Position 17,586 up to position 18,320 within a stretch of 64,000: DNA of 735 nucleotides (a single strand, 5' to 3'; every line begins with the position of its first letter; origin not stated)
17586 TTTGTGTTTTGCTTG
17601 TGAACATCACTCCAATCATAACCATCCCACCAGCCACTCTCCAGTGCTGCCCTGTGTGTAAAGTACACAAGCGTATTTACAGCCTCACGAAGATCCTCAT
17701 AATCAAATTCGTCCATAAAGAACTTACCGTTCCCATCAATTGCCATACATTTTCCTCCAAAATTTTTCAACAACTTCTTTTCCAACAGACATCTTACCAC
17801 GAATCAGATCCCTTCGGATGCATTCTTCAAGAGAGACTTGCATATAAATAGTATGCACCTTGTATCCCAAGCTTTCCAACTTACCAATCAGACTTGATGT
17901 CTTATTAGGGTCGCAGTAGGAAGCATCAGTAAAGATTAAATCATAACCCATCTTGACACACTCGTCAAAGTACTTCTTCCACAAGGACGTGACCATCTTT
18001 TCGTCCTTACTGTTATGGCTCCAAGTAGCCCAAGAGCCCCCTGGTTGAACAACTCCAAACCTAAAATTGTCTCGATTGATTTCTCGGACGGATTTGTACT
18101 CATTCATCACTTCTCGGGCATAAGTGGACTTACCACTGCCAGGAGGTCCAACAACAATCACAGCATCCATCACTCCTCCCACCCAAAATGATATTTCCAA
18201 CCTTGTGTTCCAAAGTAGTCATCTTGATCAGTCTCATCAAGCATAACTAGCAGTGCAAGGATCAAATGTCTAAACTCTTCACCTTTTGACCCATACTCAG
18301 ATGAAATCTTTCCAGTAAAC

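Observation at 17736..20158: Candidate RNA-repair module: kinase-only Pnk-like protein adjacent to an Rnl2-like RNA ligase, near a phage tRNA set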

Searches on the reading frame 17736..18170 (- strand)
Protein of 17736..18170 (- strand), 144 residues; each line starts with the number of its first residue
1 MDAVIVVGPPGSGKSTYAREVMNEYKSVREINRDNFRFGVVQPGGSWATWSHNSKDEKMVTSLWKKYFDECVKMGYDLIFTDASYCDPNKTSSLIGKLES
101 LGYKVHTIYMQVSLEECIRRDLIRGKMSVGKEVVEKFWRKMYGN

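Call 3: search_protein_families(library=pfam, proteins=[window:17736-18170:-], max_evalue=0.01)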
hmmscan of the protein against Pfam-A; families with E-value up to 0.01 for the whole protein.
window:17736-18170:- (144 aa): 14 families
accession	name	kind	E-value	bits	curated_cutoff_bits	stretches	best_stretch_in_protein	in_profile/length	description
PF13671.12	AAA_33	-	2.1e-15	57.7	27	1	4-141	2-136/143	AAA domain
PF06414.18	Zeta_toxin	-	1.7e-09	37.8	22.3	1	3-128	18-147/199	Zeta toxin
PF13238.12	AAA_18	-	7e-08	33.4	29.4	1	4-131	1-118/128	AAA domain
PF20720.3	nSTAND3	-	0.0004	20.5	27.2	1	3-27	19-43/155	Novel STAND NTPase 3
PF00004.35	AAA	-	0.00041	21.3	21.2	1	4-37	1-35/131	ATPase family associated with various cellular activities (AAA)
PF13401.12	AAA_22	-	0.00053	20.8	27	1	4-36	8-37/130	AAA domain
PF13207.12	AAA_17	-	0.00091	20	27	1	7-26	1-20/136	AAA domain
PF13191.12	AAA_16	-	0.0019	19.2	32.6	1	3-26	26-49/167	AAA ATPase domain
PF08433.16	KTI12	-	0.0021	18.1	22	1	1-136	1-132/271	Chromatin associated protein KTI12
PF00931.28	NB-ARC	-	0.0021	17.8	23.5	1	3-30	20-47/248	NB-ARC domain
PF05729.18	NACHT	-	0.0036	17.6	26.7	1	3-29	2-28/167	NACHT domain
PF00910.28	RNA_helicase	-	0.007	17.3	21.5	1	4-29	1-26/105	RNA helicase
PF13521.12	AAA_28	-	0.0084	16.8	27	0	4-37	2-37/164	AAA domain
PF13173.12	AAA_14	-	0.0096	16.4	27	0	3-38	4-42/129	AAA domain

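Call 4: search_protein_families(library=phrogs, proteins=[window:17736-18170:-], max_evalue=0.001)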
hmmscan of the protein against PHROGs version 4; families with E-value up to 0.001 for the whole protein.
window:17736-18170:- (144 aa): 8 families
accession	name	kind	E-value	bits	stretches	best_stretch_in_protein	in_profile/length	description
phrog_505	-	other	5.7e-26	92.6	1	3-141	4-140/295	polynucleotide kinase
phrog_6931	-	unknown function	3.4e-11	44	1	5-141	189-325/343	-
phrog_2071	-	other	2.1e-08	35.3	1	3-124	18-124/282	ATPase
phrog_8238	-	DNA, RNA and nucleotide metabolism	9.8e-07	28.2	1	4-141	5-140/737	RNA ligase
phrog_12810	-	unknown function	5.4e-06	25.9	1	2-142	271-410/788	-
phrog_761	-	other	8.8e-05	23.3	1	4-128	22-159/362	thymidylate kinase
phrog_4581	-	head and packaging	0.00014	22.4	0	1-23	124-146/395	terminase small subunit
phrog_9644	-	head and packaging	0.00032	21.1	1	4-136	5-125/341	head maturation protease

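Call 7: search_solved_structures(query=window:17736-18170:-, max_evalue=1, show_alignments=3)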
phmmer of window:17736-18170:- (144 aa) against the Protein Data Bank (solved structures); distinct sequences matched with E-value up to 1: 75 (the best 60 are shown).
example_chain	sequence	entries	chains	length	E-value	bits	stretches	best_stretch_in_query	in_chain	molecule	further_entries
1ly1_A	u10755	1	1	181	5.5e-07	32.7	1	4-141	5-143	polynucleotide kinase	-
1ltq_A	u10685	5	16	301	1.4e-06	31.4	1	4-141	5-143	POLYNUCLEOTIDE KINASE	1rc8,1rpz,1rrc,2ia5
6c2u_A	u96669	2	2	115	1.5e-05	28.1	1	2-53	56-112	phosphate-loop protein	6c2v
3a4l_A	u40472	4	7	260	1.8e-05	27.8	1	4-140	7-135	L-seryl-tRNA(Sec) kinase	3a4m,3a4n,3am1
3adb_A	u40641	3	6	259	2e-05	27.7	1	4-140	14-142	L-seryl-tRNA(Sec) kinase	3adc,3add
4xrp_A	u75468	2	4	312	0.00035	23.6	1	4-61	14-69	Pnkp1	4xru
9fqr_Xf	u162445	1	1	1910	0.0018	21.3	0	4-37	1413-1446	Cilia- and flagella-associated protein 276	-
9d2f_A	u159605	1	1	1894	0.0037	20.3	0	4-25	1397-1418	Adenylate kinase 9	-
6chs_H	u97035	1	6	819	0.025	17.6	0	4-25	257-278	Putative cell division control protein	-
9m4n_A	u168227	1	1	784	0.026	17.5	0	4-25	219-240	Cell division control protein 48 homolog A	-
9m3v_A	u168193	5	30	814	0.029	17.4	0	4-25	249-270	Cell division control protein 48 homolog A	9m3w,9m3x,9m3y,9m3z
7wub_D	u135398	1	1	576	0.03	17.4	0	4-25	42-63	Transitional endoplasmic reticulum ATPase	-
7wub_C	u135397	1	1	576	0.031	17.3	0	4-25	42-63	Transitional endoplasmic reticulum ATPase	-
6mck_A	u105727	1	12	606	0.034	17.2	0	4-25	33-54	Transitional endoplasmic reticulum ATPase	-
5g3y_A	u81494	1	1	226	0.042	16.9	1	4-40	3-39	ADENYLATE KINSE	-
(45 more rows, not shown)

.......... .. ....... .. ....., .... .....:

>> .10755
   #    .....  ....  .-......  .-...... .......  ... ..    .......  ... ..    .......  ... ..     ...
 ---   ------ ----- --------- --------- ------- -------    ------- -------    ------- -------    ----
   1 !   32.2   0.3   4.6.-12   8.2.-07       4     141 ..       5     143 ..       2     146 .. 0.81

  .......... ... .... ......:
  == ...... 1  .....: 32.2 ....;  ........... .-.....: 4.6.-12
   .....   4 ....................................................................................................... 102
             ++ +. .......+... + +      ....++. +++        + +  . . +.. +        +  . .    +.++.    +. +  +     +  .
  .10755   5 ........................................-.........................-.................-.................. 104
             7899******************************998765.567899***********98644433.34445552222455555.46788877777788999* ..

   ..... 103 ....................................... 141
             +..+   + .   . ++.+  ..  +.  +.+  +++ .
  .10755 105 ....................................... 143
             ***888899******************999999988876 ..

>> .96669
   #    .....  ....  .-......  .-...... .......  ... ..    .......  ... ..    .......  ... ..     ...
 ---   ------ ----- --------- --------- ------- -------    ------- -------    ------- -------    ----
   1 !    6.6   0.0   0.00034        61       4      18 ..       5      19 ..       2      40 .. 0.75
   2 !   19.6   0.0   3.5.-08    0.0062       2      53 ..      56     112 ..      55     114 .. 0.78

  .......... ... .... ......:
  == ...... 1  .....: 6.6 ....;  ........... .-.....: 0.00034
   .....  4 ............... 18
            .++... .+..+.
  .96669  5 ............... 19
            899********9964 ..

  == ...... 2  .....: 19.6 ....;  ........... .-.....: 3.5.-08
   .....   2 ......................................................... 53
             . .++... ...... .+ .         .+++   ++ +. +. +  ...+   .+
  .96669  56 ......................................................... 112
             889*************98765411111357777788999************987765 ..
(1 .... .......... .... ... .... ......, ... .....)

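Call 8: search_protein_families(library=ncbifam, proteins=[window:17736-18170:-], max_evalue=0.01)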
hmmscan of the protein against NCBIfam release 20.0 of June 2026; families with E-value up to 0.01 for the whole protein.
window:17736-18170:- (144 aa): 17 families
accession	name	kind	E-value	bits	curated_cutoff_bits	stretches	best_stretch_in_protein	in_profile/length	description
TIGR03574.1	selen_PSTK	equivalog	5e-14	52.3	290.5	1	4-140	2-131/249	L-seryl-tRNA(Sec) kinase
TIGR01351.1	adk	subfamily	0.00015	21.5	168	1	4-28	2-26/212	adenylate kinase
NF005255.0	PRK06762.2-2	equivalog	0.00019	21.4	140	0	99-139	92-132/163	hypothetical protein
NF001387.0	PRK00279.2-5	equivalog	0.00045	19.9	373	1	4-27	3-26/224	adenylate kinase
TIGR04075.1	bacter_Pnkp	equivalog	0.0017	16.6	750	1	4-140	11-136/851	polynucleotide kinase-phosphatase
NF005994.0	PRK08118.1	equivalog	0.0019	18.3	215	1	1-26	1-26/172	DNA topology modulation protein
NF001380.0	PRK00279.1-2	equivalog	0.0019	17.6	251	1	4-37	3-36/216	adenylate kinase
TIGR03575.1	selen_PSTK_euk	equivalog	0.0028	17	382.35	0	5-74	3-67/340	L-seryl-tRNA(Sec) kinase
NF005253.0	PRK06762.1-4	equivalog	0.0044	17.2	159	0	99-139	91-132/166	hypothetical protein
TIGR01359.1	UMP_CMP_kin_fam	subfamily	0.0049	16.8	207.6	0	4-29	2-27/185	UMP-CMP kinase family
NF005115.0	PRK06547.1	equivalog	0.0052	16.2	173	1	3-37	17-51/172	hypothetical protein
NF047389.1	ATPase_Sll1717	subfamily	0.0052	15.9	75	1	3-68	31-94/454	P-loop ATPase, Sll1717 family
NF011100.0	PRK14527.1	equivalog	0.0056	16.3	154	0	2-26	7-31/191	adenylate kinase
NF005252.0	PRK06762.1-3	equivalog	0.0058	16.4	258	0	102-126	103-127/189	hypothetical protein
TIGR02173.1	cyt_kin_arch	equivalog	0.0062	16.5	102.1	0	4-26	3-25/169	(d)CMP kinase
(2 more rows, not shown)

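Call 38: find_homologous_proteins(query=window:17736-18170:-, max_evalue=0.001)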
Query window:17736-18170:- (144 aa): 5 proteins with E <= 0.001 among 74 candidates.
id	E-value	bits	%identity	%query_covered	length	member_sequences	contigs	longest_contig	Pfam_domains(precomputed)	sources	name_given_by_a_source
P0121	7.2e-94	329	100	100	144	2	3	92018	PF06414.19,PF13671.13,PF13238.13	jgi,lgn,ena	-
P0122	8.6e-42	160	51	99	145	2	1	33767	PF13671.13,PF13238.13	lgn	-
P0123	5.7e-28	115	43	97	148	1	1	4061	PF13671.13,PF08433.17,PF13238.13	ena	-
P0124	6.5e-25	106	40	97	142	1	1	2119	PF13671.13,PF13238.13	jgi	jgi:predicted kinase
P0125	3.2e-23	100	42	98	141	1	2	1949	PF06414.19,PF13671.13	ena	-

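Call 82: search_dna_similar(query=window:17736-18170:-, collection=phages, mode=protein, max_rows=25, max_evalue=0.001)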
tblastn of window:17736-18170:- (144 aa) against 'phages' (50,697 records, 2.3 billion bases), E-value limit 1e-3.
Records with a match: 848; places in all: 848; records where one place covers at least 80% of the query: 832.
Best place of each record, by identity: <60% 848.
By first word of the organism name: Escherichia 360; Mycobacterium 195; Shigella 62; Aeromonas 53; Enterobacteria 35; Yersinia 24; Stenotrophomonas 16; Streptomyces 11; Tequatrovirus 11; Salmonella 11; and 22 more.
By host as written in the record: Escherichia coli 166; Mycobacterium smegmatis mc2 155 140; - 78; Mycobacterium smegmatis mc#155 25; Escherichia coli B 24; Shigella sp. 20; Aeromonas salmonicida 19; Mycobacterium smegmatis mc2155 19; and 166 more.
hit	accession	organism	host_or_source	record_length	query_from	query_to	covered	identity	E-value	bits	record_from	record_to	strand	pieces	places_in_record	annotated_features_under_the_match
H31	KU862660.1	Pseudomonas phage phiPMW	Pseudomonas putida PpG1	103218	1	140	97%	37.9%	3e-17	82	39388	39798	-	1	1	polynucleotide 5'-kinase and 3'-phosphatase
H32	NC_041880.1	Pseudomonas phage phiPMW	Pseudomonas putida PpG1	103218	1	140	97%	37.9%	3e-17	82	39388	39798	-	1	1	polynucleotide kinase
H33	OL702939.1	Stenotrophomonas maltophilia phage vB_SmaM_Ps15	Stenotrophomonas maltophilia AP143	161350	1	138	96%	34.5%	1e-12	69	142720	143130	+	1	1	polynucleotide 5-kinase and 3-phosphatase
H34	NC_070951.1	Stenotrophomonas maltophilia phage vB_SmaM_Ps15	Stenotrophomonas maltophilia AP143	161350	1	138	96%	34.5%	1e-12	69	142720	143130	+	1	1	polynucleotide kinase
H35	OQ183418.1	Pseudomonas phage vB_PpS_SYP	Pseudomonas plecoglossicida XSDHY-P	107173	1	140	97%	33.6%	5e-14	73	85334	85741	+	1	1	polynucleotide 5'-kinase and 3'-phosphatase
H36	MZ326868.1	Stenotrophomonas phage Marzo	Stenotrophomonas maltophilia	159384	1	138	96%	33.8%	6e-13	70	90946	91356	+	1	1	polynucleotide kinase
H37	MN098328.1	Stenotrophomonas phage Mendera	Stenotrophomonas maltophilia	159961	1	138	96%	33.8%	6e-13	70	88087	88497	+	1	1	polynucleotide kinase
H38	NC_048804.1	Stenotrophomonas phage Mendera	Stenotrophomonas maltophilia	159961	1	138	96%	33.8%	6e-13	70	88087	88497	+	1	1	polynucleotide kinase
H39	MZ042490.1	Stenotrophomonas phage BUCT608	Stenotrophomonas maltophilia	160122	1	138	96%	33.8%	6e-13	70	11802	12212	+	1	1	polynucleotide kinase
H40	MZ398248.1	Stenotrophomonas phage BUCT608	Stenotrophomonas maltophilia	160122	1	138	96%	33.8%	6e-13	70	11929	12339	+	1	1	hypothetical protein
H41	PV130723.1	Stenotrophomonas phage Yut2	Stenotrophomonas maltophilia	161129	1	138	96%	33.8%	6e-13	70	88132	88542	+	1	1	polynucleotide kinase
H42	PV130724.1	Stenotrophomonas phage Yut3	Stenotrophomonas maltophilia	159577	1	138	96%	33.8%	9e-13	70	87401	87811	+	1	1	polynucleotide kinase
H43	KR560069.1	Stenotrophomonas phage IME-SM1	Stenotrophomonas sp.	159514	1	138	96%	33.8%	2e-12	69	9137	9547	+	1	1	3'-phosphatase 5'-polynucleotide kinase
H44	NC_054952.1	Stenotrophomonas phage IME-SM1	Stenotrophomonas sp.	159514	1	138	96%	33.8%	2e-12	69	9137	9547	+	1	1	polynucleotide kinase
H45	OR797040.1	Stenotrophomonas phage vB_SmaM_Bhz51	Stenotrophomonas maltophilia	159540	1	138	96%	33.8%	7e-12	67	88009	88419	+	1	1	polynucleotide kinase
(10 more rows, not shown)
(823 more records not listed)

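Call 84: get_annotated_region(hit=H32, flank=5000)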
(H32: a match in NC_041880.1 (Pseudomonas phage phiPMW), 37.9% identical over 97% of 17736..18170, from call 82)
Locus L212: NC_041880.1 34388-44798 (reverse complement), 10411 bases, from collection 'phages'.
description: Pseudomonas phage phiPMW, complete genome.
organism: Pseudomonas phage phiPMW (NCBI taxid 1815582)
taxonomy: Viruses; Duplodnaviria; Heunggongvirae; Uroviricota; Caudoviricetes; Plaisancevirus; Plaisancevirus PMW
host: Pseudomonas putida PpG1; source: -; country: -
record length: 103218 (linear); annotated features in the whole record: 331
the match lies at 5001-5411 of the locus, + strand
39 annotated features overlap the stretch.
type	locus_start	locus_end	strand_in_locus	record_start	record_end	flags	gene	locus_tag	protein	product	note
CDS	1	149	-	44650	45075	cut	-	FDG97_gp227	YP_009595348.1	hypothetical protein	PMW_gp123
regulatory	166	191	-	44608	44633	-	-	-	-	promoter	putative phage specific promoter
regulatory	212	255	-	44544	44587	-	-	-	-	terminator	Rho independent transcriptional terminator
tRNA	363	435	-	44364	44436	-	-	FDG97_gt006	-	tRNA-Pro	-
tRNA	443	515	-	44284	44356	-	-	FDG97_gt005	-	tRNA-Thr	-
CDS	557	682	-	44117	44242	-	-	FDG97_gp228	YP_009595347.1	hypothetical protein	PMW_gp122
CDS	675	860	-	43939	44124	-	-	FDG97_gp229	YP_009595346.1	hypothetical protein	PMW_gp121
regulatory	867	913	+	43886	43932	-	-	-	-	terminator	Rho independent transcriptional terminator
regulatory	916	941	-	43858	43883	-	-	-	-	promoter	putative phage specific promoter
tRNA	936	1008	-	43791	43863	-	-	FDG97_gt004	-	tRNA-Trp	-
tRNA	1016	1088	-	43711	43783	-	-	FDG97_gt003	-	tRNA-Asn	-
tRNA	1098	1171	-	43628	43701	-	-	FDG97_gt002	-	tRNA-Phe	-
tRNA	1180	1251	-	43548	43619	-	-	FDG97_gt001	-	tRNA-Ile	-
CDS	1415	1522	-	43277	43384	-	-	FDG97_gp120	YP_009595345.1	hypothetical protein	PMW_gp120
CDS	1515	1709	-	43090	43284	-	-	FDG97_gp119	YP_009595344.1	hypothetical protein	PMW_gp119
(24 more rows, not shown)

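Call 85: get_annotated_region(hit=H34, flank=4000)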
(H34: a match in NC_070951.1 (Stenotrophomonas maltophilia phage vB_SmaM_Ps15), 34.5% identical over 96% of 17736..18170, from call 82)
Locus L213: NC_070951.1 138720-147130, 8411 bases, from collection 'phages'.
description: Stenotrophomonas phage vB_SmaM_Ps15, complete genome.
organism: Stenotrophomonas maltophilia phage vB_SmaM_Ps15 (NCBI taxid 3071007)
taxonomy: Viruses; Duplodnaviria; Heunggongvirae; Uroviricota; Caudoviricetes; Menderavirus; Menderavirus Ps15
host: Stenotrophomonas maltophilia AP143; source: wastewater treatment plant; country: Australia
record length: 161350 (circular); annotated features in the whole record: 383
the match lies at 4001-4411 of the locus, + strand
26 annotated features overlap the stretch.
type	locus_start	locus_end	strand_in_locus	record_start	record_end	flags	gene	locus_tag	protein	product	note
CDS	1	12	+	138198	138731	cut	-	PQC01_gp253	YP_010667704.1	hypothetical protein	Hypothetical protein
tRNA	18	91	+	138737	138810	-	-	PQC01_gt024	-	tRNA-Gly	tRNA-Gly(TCC); tRNA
CDS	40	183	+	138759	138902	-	-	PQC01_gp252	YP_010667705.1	hypothetical protein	Hypothetical protein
CDS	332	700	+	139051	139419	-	-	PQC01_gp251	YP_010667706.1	hypothetical protein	Hypothetical protein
CDS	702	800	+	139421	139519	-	-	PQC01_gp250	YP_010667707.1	hypothetical protein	Hypothetical protein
CDS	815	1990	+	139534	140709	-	-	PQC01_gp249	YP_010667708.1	hypothetical protein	Hypothetical protein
CDS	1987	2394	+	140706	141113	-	-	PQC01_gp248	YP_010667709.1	hypothetical protein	Hypothetical protein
CDS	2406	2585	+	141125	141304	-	-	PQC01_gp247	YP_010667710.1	hypothetical protein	Hypothetical protein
CDS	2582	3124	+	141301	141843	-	-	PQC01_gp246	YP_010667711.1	phosphoesterase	Metabolism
regulatory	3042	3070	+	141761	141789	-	-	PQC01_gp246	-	promoter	promoter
CDS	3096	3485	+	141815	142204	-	-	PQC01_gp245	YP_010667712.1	hypothetical protein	Hypothetical protein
CDS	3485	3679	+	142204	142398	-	-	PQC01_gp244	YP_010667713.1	hypothetical protein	Hypothetical protein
CDS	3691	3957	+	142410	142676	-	-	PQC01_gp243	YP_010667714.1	hypothetical protein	Hypothetical protein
regulatory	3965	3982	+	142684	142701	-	-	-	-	terminator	between two +strand genes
CDS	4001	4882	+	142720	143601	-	-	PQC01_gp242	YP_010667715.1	polynucleotide kinase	DNA; PseT polynucleotide 5-kinase and 3-phosphatase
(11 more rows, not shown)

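Call 94: search_protein_representatives(alignment_id=A6)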
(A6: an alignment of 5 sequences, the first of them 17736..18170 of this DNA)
Query: 5 sequences, 143 profile positions. Proteins with E-value up to 0.001 (for the whole library): 7354; up to 1e-10: 1047; up to 1e-30: 20. The best 150 are listed.
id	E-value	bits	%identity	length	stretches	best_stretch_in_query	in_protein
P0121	5.2e-67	240.3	-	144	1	1-142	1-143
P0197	1.8e-40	154.3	-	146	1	1-139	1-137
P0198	3.0e-39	150.3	-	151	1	1-141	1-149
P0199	1.4e-38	148.2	-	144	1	2-139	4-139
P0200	1.5e-37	144.8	-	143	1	2-142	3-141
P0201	4.4e-36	140.1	-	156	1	2-142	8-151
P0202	7.5e-36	139.3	-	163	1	3-140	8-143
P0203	2.6e-35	137.5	-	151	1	1-140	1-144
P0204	3.4e-35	137.2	-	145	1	1-142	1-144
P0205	7.0e-35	136.2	-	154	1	2-142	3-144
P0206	1.1e-34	135.6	-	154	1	2-139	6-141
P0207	1.4e-34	135.2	-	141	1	2-142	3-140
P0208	1.4e-34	135.2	-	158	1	1-141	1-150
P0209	2.7e-34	134.3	-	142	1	2-142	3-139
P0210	1.1e-33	132.3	-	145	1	2-142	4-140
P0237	4.3e-25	104.4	-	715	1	3-139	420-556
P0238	7.6e-25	103.6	-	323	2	5-137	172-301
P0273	2.3e-22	95.6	-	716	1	2-139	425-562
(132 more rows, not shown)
